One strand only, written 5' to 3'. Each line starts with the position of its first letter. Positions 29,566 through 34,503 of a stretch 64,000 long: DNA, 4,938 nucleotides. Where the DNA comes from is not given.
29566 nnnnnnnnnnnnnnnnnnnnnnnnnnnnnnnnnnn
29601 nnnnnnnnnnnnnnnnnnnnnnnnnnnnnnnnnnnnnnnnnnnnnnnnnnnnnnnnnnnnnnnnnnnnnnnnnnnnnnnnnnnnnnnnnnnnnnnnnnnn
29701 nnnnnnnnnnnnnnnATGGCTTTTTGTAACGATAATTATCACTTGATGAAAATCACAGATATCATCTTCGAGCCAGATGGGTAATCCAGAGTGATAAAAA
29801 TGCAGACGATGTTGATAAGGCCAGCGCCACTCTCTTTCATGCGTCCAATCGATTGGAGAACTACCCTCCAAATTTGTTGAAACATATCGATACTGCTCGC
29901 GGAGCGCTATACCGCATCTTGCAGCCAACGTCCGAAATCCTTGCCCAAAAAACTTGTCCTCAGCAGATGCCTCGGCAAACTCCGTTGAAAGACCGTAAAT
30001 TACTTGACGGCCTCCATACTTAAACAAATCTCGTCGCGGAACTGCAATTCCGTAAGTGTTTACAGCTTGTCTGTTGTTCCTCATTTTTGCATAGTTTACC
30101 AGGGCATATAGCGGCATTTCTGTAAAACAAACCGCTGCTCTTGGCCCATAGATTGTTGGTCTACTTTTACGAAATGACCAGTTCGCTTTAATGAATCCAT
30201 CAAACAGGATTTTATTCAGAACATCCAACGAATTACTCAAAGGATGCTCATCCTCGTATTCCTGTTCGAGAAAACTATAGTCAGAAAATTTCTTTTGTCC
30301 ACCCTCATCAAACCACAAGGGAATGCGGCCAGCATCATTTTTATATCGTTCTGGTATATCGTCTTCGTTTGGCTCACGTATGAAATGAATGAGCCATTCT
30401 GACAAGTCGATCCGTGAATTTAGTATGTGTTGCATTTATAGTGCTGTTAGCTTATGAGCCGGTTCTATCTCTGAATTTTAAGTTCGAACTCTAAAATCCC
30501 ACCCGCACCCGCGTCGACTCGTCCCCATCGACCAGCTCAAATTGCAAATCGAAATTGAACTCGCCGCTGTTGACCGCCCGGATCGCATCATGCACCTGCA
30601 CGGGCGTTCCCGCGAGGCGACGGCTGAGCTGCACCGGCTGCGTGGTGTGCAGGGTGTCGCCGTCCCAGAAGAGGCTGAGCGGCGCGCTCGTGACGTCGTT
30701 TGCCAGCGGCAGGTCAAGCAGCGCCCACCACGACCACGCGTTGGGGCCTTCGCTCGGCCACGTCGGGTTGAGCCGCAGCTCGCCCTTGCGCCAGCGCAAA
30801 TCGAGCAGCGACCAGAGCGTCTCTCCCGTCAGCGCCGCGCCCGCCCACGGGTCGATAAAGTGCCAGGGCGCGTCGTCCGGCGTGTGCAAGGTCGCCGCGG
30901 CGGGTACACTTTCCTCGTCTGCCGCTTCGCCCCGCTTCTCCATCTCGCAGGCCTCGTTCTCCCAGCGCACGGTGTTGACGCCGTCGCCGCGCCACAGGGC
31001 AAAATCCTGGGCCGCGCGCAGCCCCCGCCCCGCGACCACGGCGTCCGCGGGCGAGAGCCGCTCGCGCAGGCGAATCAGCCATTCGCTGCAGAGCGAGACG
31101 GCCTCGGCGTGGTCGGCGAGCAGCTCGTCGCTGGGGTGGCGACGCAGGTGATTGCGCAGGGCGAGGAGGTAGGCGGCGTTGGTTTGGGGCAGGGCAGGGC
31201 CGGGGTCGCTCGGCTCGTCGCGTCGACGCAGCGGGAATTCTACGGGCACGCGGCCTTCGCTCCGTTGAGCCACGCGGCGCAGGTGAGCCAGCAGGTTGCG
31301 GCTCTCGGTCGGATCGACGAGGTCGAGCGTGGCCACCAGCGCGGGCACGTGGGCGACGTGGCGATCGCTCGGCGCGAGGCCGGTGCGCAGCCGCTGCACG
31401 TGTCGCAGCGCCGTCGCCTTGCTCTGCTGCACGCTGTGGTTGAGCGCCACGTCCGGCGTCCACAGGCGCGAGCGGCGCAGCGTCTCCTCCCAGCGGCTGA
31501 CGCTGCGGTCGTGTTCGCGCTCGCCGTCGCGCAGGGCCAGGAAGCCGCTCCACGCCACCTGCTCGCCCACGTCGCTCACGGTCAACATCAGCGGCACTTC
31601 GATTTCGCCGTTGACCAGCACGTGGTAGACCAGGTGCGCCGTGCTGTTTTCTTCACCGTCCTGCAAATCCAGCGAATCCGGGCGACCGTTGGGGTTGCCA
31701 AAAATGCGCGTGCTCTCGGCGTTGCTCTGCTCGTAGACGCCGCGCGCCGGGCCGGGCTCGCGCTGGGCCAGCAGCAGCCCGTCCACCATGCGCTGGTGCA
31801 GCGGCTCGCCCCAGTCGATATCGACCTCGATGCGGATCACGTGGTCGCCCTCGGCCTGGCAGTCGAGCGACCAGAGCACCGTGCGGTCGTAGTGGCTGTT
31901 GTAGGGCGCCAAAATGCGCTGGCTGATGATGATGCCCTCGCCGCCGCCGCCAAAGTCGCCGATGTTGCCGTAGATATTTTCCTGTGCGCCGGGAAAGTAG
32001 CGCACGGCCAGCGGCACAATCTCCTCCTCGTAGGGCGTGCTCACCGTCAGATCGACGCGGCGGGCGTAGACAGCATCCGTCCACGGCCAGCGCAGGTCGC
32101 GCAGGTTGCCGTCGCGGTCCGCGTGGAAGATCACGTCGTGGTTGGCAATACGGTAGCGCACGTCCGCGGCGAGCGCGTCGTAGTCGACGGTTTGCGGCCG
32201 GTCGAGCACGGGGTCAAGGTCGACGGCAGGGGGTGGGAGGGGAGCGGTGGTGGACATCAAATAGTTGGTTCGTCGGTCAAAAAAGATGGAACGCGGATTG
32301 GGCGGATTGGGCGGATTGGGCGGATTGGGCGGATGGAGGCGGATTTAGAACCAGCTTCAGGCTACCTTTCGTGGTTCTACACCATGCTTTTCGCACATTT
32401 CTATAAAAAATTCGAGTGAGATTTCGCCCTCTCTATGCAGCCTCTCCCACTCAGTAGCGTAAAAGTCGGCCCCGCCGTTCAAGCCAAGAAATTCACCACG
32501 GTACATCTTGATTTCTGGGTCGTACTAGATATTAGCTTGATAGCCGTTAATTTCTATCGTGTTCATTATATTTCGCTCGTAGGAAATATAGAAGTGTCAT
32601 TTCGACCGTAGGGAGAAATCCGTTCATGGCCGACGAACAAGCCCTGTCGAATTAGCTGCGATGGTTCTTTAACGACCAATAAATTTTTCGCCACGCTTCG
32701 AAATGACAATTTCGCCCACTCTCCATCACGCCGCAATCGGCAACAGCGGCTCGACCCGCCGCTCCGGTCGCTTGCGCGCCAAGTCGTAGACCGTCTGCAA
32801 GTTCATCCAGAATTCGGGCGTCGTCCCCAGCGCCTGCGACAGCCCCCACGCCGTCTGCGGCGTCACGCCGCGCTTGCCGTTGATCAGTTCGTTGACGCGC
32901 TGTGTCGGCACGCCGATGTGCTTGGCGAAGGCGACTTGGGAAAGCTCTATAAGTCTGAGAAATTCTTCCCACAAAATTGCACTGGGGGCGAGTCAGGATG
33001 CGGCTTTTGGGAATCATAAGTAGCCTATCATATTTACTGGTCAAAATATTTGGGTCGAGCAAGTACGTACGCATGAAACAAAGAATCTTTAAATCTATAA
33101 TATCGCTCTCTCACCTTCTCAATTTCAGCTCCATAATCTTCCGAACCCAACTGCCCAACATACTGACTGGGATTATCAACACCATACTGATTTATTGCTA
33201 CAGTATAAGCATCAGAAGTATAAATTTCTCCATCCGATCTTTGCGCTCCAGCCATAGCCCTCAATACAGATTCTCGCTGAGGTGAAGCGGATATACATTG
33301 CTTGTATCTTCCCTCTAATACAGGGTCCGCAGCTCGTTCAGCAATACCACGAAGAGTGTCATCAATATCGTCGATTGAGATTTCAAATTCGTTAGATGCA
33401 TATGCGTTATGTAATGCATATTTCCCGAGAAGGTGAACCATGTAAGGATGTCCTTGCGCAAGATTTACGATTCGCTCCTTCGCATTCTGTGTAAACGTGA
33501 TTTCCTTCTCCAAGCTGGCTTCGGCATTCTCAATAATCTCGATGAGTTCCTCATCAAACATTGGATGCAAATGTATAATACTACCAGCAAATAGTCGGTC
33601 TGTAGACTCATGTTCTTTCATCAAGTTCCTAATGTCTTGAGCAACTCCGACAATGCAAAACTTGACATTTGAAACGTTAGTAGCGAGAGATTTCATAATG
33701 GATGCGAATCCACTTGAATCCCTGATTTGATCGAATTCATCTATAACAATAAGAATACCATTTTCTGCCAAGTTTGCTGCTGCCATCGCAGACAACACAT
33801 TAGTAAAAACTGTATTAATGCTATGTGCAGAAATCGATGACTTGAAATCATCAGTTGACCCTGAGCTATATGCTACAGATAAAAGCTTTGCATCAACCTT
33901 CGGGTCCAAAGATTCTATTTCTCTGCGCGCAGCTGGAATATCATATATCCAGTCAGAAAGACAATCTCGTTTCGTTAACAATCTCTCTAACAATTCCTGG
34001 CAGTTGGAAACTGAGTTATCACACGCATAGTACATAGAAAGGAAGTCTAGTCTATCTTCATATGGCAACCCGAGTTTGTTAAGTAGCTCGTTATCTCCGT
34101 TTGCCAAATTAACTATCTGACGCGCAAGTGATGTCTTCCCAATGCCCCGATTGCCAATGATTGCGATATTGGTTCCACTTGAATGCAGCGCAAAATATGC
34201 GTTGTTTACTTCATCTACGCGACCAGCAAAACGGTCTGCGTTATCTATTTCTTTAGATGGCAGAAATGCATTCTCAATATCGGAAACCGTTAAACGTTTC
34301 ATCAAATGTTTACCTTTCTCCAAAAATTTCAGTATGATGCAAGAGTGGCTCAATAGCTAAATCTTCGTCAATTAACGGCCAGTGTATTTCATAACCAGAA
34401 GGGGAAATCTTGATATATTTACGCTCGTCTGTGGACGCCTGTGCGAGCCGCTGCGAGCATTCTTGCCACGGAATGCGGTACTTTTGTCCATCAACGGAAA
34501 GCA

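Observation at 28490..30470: AT-rich cassette 1: AbiGi-like 425-aa protein, orphan XisI and a 96-aa helical protein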

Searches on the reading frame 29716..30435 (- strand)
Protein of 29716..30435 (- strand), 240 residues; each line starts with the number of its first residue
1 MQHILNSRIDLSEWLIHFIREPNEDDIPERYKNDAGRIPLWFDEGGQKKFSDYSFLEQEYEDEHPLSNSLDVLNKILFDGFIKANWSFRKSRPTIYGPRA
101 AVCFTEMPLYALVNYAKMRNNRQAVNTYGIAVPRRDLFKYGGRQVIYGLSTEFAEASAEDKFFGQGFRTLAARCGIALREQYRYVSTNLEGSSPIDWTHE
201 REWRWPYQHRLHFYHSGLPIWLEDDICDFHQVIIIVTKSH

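Call 62: predict_structure(alignment_id=A3)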
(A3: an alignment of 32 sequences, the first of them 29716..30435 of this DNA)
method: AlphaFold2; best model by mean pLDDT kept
length: 240 residues; sequences in the alignment: 32
mean_pLDDT: 79.3   pTM: 0.81
mean pLDDT of the five models: 79.3, 76.9, 75.7, 69.8, 66.6
residues with pLDDT >= 90: 85; 70-90: 92; 50-70: 50; < 50: 13
segments of 3 or more residues with pLDDT < 50: 1-6, 54-59
pLDDT, mean of each block of 10 residues (from residue 1): 48 85 84 73 90 52 73 89 89 92 85 66 67 93 81 87 95 91 78 60 80 76 81 84
secondary structure, 60 per line:
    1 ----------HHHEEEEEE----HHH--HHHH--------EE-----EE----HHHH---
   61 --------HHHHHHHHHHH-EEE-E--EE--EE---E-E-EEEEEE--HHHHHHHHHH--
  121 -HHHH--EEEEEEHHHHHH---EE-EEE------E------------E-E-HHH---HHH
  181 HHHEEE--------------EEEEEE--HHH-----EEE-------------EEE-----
elements in order: E14-19 H29-32 H54-57 H69-79 E81-83 E101-106 H109-118 H122-125 E128-133 H134-139 E146-148 H178-183 E184-186 E201-206 E217-219 E233-235

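Call 65: fold_search(model_id=the predicted structure, library=pdb)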
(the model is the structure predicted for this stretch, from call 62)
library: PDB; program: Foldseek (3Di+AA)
matches with E <= 10: 25; with E <= 0.001: 0
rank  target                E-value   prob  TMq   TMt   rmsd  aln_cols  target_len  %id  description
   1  7yk3_C                7.0e-01  0.09  0.22  0.24  14.4       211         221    8  Crystal structure of DarTG toxin-antitoxin complex from Mycobacterium tuberculosis (released 2023-05-31)
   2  7omy_AAA              1.1e+00  0.12  0.26  0.29   9.1       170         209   13  Thermus sp. 2.9 DarT in complex with carba-NAD+ and ssDNA (released 2021-06-23)
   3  7omv                  1.4e+00  0.08  0.22  0.25  15.9       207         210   10  Thermus sp. 2.9 DarT (released 2021-06-23)
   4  8gnh_C                1.9e+00  0.01  0.13  0.05  22.7       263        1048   11  Complex structure of BD-218 and Spike protein (released 2023-08-30)
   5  7omw                  2.3e+00  0.08  0.26  0.30   8.8       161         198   13  Thermus sp. 2.9 DarT in complex with NAD+ (released 2021-06-23)
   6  1s21                  2.6e+00  0.02  0.12  0.17  14.9       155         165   10  Crystal Structure of AvrPphF ORF2, A Type III Effector from P. syringae (released 2004-09-14)
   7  7omx                  2.9e+00  0.08  0.22  0.25   6.9        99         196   18  Thermus sp. 2.9 DarT in complex with carba-NAD+ (released 2021-06-23)
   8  8tg4_A                2.9e+00  0.06  0.15  0.19   6.7        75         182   17  tRNA 2'-phosphotransferase (Tpt1) from Aeropyrum pernix in complex with ADP-ribose-2"-phosphate and 2'-OH RNA (released 2023-11-08)
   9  8taz_B                3.5e+00  0.01  0.11  0.04  22.8       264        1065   11  Cryo-EM structure of mink variant Y453F trimeric spike protein bound to one mink ACE2 receptors (released 2023-10-25)
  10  5mrc_HH               4.0e+00  0.01  0.10  0.12  12.5       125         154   10  Structure of the yeast mitochondrial ribosome - Class A (released 2017-02-15)
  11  1wfx                  4.2e+00  0.05  0.15  0.19   6.8        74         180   18  Crystal Structure of APE0204 from Aeropyrum pernix (released 2004-11-27)
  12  8tg6                  4.5e+00  0.05  0.13  0.16   6.9        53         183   21  tRNA 2'-phosphotransferase (Tpt1) from Aeropyrum pernix in complex with sulfate anions (released 2023-11-08)
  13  3b8h_B                4.5e+00  0.02  0.22  0.25  16.5       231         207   13  Structure of the eEF2-ExoA(E546A)-NAD+ complex (released 2008-06-17)
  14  9ld4_D                5.1e+00  0.06  0.17  0.22   4.8        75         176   19  The Apo-form structure of TkoKptA (released 2025-11-12)
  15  3b82_B                5.1e+00  0.02  0.22  0.24  16.5       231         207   13  Structure of the eEF2-ExoA(E546H)-NAD+ complex (released 2008-06-17)
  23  8baq                  8.7e+00  0.01  0.17  0.19  10.6       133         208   10  E. coli C7 DarT1 in complex with NAD+ (released 2023-07-12)
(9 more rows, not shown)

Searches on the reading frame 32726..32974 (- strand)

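Call 68: search_protein_families(library=padloc, max_evalue=0.01, proteins=[window:32726-32974:-])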
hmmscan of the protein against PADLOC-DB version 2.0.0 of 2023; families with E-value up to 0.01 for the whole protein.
window:32726-32974:- (82 aa): 1 family
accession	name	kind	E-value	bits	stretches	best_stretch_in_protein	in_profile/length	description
PDLC04775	PDC-M69A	-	0.0046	15.5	1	5-53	15-63/113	-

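Call 78: search_protein_families(library=pfam, max_evalue=0.001, proteins=[window:32726-32974:-])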
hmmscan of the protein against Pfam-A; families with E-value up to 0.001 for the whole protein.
window:32726-32974:- (82 aa): 2 families
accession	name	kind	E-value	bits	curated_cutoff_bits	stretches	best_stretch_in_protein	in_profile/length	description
PF01381.28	HTH_3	-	3.1e-09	37.2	23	1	11-56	10-55/55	Helix-turn-helix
PF15943.11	YdaS_toxin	-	0.00043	20.5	30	1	12-48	10-46/65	Bacterial toxin YdaS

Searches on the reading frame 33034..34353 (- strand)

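Call 68: search_protein_families(library=padloc, max_evalue=0.01, proteins=[window:33034-34353:-])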
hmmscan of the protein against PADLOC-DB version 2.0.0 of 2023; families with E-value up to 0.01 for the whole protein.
window:33034-34353:- (439 aa): 6 families
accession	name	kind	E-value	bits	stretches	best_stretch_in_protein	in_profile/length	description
PDLC04140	mad8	-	0.00056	17.5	0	58-100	25-67/314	mads_8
PDLC02914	ATPase-Toprim_I-B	-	0.0018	15.6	0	46-86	10-51/443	-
PDLC01993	RtcR--CARF_AAA_HTH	-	0.0018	14.8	0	42-87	189-231/523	-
PDLC04985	PDC-S27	-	0.0034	14.4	0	63-88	28-53/484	-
PDLC04789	PDC-S01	-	0.0046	14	0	59-90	16-47/375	-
PDLC05079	PDC-S73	-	0.0062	13.4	0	49-81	181-212/752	-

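Call 78: search_protein_families(library=pfam, max_evalue=0.001, proteins=[window:33034-34353:-])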
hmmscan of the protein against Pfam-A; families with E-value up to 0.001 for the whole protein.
window:33034-34353:- (439 aa): 8 families
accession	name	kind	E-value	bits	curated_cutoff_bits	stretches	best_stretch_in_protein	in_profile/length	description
PF20703.3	nSTAND1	-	1.9e-09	38.1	27.1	1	37-321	11-240/379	Novel STAND NTPase 1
PF13191.12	AAA_16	-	9.6e-09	36.4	32.6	1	42-215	2-149/167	AAA ATPase domain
PF01637.24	ATPase_2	-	1.3e-08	35.3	33.2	1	122-307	37-223/225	ATPase domain predominantly from Archaea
PF13401.12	AAA_22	-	1.2e-05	26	27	1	59-244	4-129/130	AAA domain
PF13173.12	AAA_14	-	2.7e-05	24.6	27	0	62-85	4-27/129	AAA domain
PF24883.2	NPHP3_N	-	4.5e-05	24.1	24.8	1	62-235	24-162/164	Nephrocystin 3, N-terminal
PF00004.35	AAA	-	6.6e-05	23.8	21.2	0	65-85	3-23/131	ATPase family associated with various cellular activities (AAA)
PF14516.12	AAA_35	-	0.00032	20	27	0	51-88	22-59/331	AAA-like domain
